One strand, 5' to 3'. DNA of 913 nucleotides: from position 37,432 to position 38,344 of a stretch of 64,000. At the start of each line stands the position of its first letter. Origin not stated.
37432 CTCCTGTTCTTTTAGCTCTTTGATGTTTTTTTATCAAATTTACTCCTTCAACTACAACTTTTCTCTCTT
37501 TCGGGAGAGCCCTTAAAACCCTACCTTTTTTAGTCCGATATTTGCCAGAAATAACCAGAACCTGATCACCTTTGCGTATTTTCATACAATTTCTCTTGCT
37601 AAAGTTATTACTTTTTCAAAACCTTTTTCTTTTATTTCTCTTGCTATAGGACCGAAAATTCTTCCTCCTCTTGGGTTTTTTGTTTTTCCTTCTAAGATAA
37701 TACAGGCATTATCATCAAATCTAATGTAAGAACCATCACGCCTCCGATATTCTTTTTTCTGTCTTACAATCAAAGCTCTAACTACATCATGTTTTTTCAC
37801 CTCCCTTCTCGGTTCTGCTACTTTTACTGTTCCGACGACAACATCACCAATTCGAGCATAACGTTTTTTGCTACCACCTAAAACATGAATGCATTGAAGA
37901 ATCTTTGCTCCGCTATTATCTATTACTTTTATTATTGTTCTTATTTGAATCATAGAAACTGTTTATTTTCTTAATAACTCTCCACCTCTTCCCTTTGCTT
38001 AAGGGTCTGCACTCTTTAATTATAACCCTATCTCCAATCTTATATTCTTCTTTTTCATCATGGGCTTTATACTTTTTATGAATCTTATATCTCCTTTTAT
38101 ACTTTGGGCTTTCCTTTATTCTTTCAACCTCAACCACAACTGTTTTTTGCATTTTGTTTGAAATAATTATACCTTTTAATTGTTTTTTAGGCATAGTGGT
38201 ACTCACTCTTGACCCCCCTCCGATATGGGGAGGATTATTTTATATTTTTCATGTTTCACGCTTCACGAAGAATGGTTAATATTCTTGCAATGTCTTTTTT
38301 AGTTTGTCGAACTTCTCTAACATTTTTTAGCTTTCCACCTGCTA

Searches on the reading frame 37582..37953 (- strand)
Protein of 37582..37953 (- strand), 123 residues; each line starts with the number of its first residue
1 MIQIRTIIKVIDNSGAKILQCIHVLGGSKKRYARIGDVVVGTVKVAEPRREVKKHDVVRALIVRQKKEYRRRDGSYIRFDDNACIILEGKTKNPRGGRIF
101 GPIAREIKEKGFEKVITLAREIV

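Call 41: find_encoding_contigs(protein=window:37582-37953:-, flank=10000, max_places=10)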
Protein window:37582-37953:- (123 aa): 4 contigs read that carry it; 4 places shown.
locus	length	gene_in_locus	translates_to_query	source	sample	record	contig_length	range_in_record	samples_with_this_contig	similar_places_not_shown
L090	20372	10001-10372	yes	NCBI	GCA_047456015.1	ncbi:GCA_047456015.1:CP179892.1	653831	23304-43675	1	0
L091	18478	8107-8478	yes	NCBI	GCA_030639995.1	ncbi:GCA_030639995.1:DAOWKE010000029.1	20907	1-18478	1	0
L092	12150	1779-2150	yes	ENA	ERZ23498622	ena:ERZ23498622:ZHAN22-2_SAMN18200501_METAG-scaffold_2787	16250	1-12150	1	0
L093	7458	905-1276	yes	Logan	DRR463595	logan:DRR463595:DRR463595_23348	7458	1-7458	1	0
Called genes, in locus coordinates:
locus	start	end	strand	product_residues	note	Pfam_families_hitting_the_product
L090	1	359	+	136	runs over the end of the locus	PF00164:Ribosom_S12_S23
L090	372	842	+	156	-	PF00177:Ribosomal_S7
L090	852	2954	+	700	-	PF00009:GTP_EFTU, PF22042:EF-G_D2, PF03144:GTP_EFTU_D2, PF14492:EFG_III, PF16658:RF3_C (weak), PF03764:EFG_IV, PF00679:EFG_C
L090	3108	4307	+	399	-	PF00009:GTP_EFTU, PF03144:GTP_EFTU_D2, PF03143:GTP_EFTU_D3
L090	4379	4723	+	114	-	PF00338:Ribosomal_S10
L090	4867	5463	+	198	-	PF00297:Ribosomal_L3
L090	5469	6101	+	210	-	PF00573:Ribosomal_L4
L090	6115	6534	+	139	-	PF00276:Ribosomal_L23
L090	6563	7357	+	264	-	PF00181:Ribosomal_L2_N, PF03947:Ribosomal_L2_C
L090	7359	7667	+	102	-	PF00203:Ribosomal_S19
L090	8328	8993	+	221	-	PF07650:KH_2, PF00189:Ribosomal_S3_C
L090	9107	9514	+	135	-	PF00252:Ribosomal_L16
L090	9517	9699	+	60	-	PF00831:Ribosomal_L29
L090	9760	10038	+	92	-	PF00366:Ribosomal_S17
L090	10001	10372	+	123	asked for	PF00238:Ribosomal_L14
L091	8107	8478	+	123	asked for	PF00238:Ribosomal_L14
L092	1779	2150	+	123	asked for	PF00238:Ribosomal_L14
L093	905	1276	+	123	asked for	PF00238:Ribosomal_L14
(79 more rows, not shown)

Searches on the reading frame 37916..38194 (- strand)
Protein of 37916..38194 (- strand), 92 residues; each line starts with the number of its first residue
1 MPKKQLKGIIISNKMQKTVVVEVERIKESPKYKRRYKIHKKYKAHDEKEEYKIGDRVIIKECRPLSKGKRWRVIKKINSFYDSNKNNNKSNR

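Call 53: find_homologous_proteins(query=window:37916-38194:-, max_evalue=1e-20)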
Query window:37916-38194:- (92 aa): 2088 proteins with E <= 1e-20 among 2464 candidates; the best 120 are listed.
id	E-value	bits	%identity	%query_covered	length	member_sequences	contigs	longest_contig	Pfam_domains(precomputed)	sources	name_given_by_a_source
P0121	6.1e-42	159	100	85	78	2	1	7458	PF00366.27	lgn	-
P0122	1.2e-39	152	99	84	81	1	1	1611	PF00366.27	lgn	-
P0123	1.3e-39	152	97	84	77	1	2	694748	PF00366.27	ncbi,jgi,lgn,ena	ncbi:MAG: 30S ribosomal protein S17 [Candidatus Nealsonbacteria bacterium]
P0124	1.6e-35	139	71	100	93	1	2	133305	PF00366.27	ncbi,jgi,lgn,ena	-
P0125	2.1e-35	138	81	87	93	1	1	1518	PF00366.27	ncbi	-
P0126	2.3e-35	138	89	82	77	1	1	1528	PF00366.27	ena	-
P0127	3.5e-35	138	88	84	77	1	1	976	PF00366.27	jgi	jgi:small subunit ribosomal protein S17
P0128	9.6e-35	136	86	84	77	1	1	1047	PF00366.27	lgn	-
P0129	1.5e-34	135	75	100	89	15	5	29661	PF00366.27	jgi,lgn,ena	-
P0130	1.5e-34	135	78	89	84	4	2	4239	PF00366.27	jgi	-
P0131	2.5e-34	135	87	84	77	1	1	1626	PF00366.27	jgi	-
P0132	2.6e-34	135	84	84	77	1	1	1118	PF00366.27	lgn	-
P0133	3.3e-34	134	84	84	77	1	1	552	PF00366.27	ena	-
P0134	3.5e-34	134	86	84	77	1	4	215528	PF00366.27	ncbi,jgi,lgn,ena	jgi:small subunit ribosomal protein S17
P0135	3.5e-34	134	86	84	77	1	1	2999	PF00366.27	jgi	jgi:small subunit ribosomal protein S17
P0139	5.3e-34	134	87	84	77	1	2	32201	PF00366.27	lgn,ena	-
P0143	7.8e-34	133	83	84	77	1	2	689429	PF00366.27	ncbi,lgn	ncbi:MAG: 30S ribosomal protein S17 [Candidatus Nealsonbacteria bacterium]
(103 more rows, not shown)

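Call 55: find_encoding_contigs(protein=P0139, flank=7000, max_places=2)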
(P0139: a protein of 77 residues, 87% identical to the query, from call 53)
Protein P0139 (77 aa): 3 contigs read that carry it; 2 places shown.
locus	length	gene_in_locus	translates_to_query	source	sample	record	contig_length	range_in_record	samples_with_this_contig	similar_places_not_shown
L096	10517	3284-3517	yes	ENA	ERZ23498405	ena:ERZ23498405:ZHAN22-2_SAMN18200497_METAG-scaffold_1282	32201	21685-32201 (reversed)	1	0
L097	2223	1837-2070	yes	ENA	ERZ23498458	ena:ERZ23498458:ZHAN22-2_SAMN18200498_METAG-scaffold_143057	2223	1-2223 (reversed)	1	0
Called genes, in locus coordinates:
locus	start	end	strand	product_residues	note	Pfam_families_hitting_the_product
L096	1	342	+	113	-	?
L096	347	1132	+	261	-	PF00181:Ribosomal_L2_N, PF03947:Ribosomal_L2_C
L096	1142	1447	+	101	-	PF00203:Ribosomal_S19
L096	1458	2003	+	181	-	PF00237:Ribosomal_L22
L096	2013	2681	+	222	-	PF07650:KH_2, PF00189:Ribosomal_S3_C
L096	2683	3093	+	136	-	PF00252:Ribosomal_L16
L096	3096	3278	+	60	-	PF00831:Ribosomal_L29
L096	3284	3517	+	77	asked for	PF00366:Ribosomal_S17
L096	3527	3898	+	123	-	PF00238:Ribosomal_L14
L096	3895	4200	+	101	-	PF00467:KOW (weak), PF17136:ribosomal_L24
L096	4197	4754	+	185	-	PF00281:Ribosomal_L5, PF00673:Ribosomal_L5_C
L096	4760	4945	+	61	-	PF00253:Ribosomal_S14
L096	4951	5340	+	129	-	PF00410:Ribosomal_S8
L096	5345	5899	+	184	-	PF00347:Ribosomal_L6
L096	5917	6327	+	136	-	PF00861:Ribosomal_L18p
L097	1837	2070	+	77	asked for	PF00366:Ribosomal_S17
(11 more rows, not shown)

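Call 56: find_encoding_contigs(protein=P0143, flank=7000, max_places=2)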
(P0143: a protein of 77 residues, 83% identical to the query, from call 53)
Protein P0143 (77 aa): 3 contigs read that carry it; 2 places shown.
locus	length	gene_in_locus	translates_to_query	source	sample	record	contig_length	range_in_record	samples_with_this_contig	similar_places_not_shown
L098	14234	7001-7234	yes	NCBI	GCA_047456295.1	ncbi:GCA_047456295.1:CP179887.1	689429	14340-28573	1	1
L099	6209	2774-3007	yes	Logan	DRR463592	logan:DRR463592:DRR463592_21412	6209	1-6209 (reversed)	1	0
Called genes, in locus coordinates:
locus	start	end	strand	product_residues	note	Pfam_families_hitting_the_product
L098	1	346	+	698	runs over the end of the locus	PF00009:GTP_EFTU, PF22042:EF-G_D2, PF03144:GTP_EFTU_D2, PF14492:EFG_III, PF16658:RF3_C (weak), PF03764:EFG_IV, PF00679:EFG_C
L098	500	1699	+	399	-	PF00009:GTP_EFTU, PF03144:GTP_EFTU_D2, PF03143:GTP_EFTU_D3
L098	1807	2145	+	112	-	PF00338:Ribosomal_S10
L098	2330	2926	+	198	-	PF00297:Ribosomal_L3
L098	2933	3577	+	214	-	PF00573:Ribosomal_L4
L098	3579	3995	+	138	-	PF00276:Ribosomal_L23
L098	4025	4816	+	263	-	PF00181:Ribosomal_L2_N, PF03947:Ribosomal_L2_C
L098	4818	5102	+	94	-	PF00203:Ribosomal_S19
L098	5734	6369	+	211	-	PF07650:KH_2, PF00189:Ribosomal_S3_C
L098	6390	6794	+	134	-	PF00252:Ribosomal_L16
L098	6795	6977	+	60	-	PF00831:Ribosomal_L29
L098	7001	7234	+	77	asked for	PF00366:Ribosomal_S17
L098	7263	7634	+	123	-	PF00238:Ribosomal_L14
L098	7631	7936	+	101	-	PF22682:Ribosomal_uL24m-like (weak), PF00467:KOW, PF17136:ribosomal_L24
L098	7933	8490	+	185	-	PF00281:Ribosomal_L5, PF00673:Ribosomal_L5_C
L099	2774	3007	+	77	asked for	PF00366:Ribosomal_S17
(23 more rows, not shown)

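Call 57: find_encoding_contigs(protein=P0124, flank=7000, max_places=2)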
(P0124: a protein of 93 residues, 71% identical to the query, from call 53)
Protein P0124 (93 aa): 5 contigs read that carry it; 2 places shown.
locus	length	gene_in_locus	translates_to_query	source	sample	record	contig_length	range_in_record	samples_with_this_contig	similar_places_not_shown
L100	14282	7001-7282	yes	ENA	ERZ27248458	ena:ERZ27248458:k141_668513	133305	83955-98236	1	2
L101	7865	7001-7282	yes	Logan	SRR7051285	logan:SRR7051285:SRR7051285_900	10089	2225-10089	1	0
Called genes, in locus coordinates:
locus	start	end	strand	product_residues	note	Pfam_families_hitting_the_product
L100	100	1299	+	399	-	PF00009:GTP_EFTU, PF03144:GTP_EFTU_D2, PF03143:GTP_EFTU_D3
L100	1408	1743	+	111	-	PF00338:Ribosomal_S10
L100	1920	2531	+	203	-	PF00297:Ribosomal_L3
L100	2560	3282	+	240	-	PF00573:Ribosomal_L4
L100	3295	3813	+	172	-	PF00276:Ribosomal_L23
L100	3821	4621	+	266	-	PF00181:Ribosomal_L2_N, PF03947:Ribosomal_L2_C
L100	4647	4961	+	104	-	PF00203:Ribosomal_S19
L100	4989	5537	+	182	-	PF00237:Ribosomal_L22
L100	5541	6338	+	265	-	PF07650:KH_2, PF00189:Ribosomal_S3_C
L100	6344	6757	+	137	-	PF00252:Ribosomal_L16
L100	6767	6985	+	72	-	PF00831:Ribosomal_L29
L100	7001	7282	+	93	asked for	PF00366:Ribosomal_S17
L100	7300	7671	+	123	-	PF00238:Ribosomal_L14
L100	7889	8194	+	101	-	PF22682:Ribosomal_uL24m-like (weak), PF00467:KOW, PF17136:ribosomal_L24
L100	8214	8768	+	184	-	PF00281:Ribosomal_L5, PF00673:Ribosomal_L5_C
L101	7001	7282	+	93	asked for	PF00366:Ribosomal_S17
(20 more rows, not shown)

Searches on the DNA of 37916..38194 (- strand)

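Call 80: search_rna_families(source=L100, start=8900, end=9300, threshold=evalue, max_evalue=5)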
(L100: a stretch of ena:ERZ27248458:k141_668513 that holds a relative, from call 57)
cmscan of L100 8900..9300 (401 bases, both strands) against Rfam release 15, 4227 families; matches with E-value up to 5: 2.
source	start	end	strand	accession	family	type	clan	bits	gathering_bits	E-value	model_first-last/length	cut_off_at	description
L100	9188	9274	+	RF02109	DLEU2_5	Gene; lncRNA;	-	15.8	40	3.4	1-84/84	no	Deleted in lymphocytic leukemia 2 conserved region 5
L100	9232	9300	-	RF01290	SNORD10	Gene; snRNA; snoRNA; CD-box;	-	13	37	2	74-139/139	5'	Small nucleolar RNA SNORD10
